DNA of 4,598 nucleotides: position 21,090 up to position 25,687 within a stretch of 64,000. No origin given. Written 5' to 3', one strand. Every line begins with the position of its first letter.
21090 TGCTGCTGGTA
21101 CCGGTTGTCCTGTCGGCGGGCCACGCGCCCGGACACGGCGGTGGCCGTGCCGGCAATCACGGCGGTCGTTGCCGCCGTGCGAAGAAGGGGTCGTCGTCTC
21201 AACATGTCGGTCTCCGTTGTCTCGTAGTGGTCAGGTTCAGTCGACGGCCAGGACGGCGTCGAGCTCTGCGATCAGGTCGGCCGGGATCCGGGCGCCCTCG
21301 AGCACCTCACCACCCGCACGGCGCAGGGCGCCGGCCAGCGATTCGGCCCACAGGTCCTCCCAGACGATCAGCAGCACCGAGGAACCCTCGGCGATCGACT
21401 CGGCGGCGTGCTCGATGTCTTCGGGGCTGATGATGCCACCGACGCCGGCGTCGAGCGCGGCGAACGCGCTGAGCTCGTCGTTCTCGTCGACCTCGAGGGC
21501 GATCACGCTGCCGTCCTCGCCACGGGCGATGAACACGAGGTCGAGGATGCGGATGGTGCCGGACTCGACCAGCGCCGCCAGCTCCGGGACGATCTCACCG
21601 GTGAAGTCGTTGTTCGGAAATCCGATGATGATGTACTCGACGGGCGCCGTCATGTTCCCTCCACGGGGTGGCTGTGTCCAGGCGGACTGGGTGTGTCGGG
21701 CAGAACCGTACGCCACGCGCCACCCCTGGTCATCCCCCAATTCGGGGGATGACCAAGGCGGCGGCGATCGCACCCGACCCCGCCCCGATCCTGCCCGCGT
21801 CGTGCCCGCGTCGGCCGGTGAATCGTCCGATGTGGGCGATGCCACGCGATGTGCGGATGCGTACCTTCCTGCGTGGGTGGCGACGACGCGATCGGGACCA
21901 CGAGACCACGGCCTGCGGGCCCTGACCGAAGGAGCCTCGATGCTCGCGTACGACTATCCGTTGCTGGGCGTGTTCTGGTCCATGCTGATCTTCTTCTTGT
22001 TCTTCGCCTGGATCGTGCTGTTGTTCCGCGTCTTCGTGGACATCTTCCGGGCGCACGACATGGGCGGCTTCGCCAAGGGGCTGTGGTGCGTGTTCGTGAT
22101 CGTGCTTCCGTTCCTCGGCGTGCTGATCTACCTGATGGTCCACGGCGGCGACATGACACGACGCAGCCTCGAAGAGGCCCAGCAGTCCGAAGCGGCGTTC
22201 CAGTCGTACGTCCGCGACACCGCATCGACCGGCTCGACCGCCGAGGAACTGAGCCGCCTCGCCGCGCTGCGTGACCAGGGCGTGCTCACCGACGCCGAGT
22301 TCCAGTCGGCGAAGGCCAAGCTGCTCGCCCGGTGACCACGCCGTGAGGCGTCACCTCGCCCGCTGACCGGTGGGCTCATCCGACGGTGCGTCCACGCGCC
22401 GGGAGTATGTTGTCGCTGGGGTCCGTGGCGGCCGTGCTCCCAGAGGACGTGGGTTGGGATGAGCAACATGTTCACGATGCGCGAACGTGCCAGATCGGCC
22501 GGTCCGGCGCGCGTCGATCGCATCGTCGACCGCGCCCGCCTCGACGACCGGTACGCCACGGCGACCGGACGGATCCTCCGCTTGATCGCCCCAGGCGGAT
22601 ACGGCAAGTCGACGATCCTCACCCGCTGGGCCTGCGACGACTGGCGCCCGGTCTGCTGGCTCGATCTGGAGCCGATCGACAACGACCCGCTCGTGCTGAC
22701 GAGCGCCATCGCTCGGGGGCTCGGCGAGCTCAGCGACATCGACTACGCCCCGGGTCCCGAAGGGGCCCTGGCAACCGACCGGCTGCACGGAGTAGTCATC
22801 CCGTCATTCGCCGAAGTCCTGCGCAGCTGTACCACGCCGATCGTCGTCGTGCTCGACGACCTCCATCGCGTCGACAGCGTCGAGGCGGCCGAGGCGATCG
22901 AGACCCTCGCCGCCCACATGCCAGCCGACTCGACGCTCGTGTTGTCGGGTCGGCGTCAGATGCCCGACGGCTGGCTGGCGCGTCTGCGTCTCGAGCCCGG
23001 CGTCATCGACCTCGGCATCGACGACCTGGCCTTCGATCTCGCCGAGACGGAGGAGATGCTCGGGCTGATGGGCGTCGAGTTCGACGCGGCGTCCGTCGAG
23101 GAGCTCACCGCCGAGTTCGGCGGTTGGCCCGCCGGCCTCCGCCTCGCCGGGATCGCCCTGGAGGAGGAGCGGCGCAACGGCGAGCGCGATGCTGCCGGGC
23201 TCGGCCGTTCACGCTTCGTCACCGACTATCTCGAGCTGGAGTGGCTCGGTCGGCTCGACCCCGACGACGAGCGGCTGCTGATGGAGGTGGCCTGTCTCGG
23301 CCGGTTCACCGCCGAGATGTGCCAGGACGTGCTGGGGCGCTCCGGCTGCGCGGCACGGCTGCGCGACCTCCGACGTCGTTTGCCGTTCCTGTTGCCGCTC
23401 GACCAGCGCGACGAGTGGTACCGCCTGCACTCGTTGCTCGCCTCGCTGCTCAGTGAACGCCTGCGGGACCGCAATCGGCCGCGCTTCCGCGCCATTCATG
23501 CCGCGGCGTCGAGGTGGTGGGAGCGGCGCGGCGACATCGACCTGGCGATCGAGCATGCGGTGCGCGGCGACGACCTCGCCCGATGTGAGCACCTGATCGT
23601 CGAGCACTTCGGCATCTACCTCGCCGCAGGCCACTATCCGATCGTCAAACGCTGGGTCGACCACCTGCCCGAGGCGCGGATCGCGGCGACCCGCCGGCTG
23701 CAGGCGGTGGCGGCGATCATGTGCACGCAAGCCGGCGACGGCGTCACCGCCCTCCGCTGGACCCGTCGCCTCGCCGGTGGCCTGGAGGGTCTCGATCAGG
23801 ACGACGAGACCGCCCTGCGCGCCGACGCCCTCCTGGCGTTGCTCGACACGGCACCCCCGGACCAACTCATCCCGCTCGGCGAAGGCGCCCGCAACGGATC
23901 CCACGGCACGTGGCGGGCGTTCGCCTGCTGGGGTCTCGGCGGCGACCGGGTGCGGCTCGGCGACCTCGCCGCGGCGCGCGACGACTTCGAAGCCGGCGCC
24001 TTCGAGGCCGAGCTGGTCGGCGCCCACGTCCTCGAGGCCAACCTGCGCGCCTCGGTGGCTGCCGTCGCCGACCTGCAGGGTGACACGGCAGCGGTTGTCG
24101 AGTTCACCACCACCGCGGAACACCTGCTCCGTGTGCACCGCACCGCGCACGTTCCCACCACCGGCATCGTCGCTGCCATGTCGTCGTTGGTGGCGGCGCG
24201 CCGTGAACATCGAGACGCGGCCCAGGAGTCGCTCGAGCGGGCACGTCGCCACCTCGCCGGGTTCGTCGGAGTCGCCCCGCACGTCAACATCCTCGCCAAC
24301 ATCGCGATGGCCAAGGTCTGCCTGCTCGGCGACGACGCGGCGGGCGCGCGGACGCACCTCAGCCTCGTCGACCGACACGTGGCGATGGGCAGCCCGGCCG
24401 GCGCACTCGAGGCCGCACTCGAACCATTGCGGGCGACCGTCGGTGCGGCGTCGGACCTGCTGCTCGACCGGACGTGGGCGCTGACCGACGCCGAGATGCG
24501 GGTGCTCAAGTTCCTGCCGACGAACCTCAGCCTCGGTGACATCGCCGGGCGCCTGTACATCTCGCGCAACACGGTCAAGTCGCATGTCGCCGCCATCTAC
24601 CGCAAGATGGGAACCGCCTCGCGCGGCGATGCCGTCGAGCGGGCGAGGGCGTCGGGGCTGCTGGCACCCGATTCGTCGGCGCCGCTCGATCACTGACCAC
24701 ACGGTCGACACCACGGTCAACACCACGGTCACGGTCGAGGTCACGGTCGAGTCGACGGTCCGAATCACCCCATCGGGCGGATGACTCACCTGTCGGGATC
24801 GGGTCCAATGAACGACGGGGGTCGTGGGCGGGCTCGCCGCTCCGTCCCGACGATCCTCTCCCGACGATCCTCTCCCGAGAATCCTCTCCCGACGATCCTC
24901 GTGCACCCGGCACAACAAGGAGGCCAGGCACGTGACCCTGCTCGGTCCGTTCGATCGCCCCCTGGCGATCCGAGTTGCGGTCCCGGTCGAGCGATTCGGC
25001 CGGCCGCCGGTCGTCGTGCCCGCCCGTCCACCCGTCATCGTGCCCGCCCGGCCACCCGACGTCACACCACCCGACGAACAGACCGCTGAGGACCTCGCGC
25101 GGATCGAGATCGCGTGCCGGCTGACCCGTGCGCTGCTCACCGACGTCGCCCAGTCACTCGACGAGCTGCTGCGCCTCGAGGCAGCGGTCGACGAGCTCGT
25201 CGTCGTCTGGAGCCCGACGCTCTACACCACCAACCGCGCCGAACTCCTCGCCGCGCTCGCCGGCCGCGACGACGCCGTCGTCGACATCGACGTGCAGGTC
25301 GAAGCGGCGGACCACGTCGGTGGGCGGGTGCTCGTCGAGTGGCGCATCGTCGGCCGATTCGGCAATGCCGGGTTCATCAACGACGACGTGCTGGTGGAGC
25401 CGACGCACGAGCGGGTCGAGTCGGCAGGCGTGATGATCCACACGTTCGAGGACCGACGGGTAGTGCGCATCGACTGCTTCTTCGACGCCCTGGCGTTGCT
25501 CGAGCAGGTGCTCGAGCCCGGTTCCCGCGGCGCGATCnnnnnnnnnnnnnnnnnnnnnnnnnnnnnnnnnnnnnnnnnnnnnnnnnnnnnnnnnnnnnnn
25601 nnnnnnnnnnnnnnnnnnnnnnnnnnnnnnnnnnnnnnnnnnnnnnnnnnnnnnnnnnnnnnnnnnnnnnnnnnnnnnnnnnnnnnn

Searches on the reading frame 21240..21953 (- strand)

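Call 74: search_protein_families(library=pfam, proteins=[window:21240-21953:-], max_evalue=0.00001)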
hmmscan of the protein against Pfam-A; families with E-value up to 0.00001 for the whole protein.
window:21240-21953:- (238 aa): 1 family
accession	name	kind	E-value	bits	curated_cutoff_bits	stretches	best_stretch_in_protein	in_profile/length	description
PF19850.4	DUF6325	-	6.1e-12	46.3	23.4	1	103-232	3-133/141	Family of unknown function (DUF6325)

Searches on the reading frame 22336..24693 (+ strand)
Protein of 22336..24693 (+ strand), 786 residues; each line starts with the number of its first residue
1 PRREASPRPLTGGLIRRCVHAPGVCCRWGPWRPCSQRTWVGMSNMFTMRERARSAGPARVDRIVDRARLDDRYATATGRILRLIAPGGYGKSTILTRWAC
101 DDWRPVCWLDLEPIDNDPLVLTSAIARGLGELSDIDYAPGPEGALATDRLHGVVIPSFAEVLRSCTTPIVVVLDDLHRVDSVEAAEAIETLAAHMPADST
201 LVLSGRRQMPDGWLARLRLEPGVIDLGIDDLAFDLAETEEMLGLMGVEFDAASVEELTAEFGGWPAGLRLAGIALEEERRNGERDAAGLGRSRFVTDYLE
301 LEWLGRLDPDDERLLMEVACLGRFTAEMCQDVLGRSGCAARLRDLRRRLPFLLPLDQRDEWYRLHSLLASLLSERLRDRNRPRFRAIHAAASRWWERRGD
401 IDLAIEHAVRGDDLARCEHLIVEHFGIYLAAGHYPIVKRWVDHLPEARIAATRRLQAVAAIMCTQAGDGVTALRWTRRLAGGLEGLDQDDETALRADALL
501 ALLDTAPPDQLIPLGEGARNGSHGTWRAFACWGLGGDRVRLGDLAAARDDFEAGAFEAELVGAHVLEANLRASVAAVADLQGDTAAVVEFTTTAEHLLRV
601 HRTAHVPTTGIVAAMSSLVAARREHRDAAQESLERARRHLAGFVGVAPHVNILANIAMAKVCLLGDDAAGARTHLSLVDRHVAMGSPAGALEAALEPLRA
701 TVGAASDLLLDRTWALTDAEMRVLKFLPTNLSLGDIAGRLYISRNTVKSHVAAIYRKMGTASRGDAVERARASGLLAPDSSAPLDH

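Call 74: search_protein_families(library=pfam, proteins=[window:22336-24693:+], max_evalue=0.00001)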
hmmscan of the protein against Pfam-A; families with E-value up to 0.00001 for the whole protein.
window:22336-24693:+ (786 aa): 1 family
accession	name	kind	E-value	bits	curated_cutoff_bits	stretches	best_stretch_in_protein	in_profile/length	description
PF00196.25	GerE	-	1.7e-10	40.8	23.5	1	716-768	3-55/57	Bacterial regulatory proteins, luxR family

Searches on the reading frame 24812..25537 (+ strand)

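Call 74: search_protein_families(library=pfam, proteins=[window:24812-25537:+], max_evalue=0.00001)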
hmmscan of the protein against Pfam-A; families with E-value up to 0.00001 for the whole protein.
window:24812-25537:+ (242 aa): 1 family
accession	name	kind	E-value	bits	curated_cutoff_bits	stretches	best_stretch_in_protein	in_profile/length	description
PF12680.13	SnoaL_2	-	1.2e-06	29.5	27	1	122-220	16-102/102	SnoaL-like domain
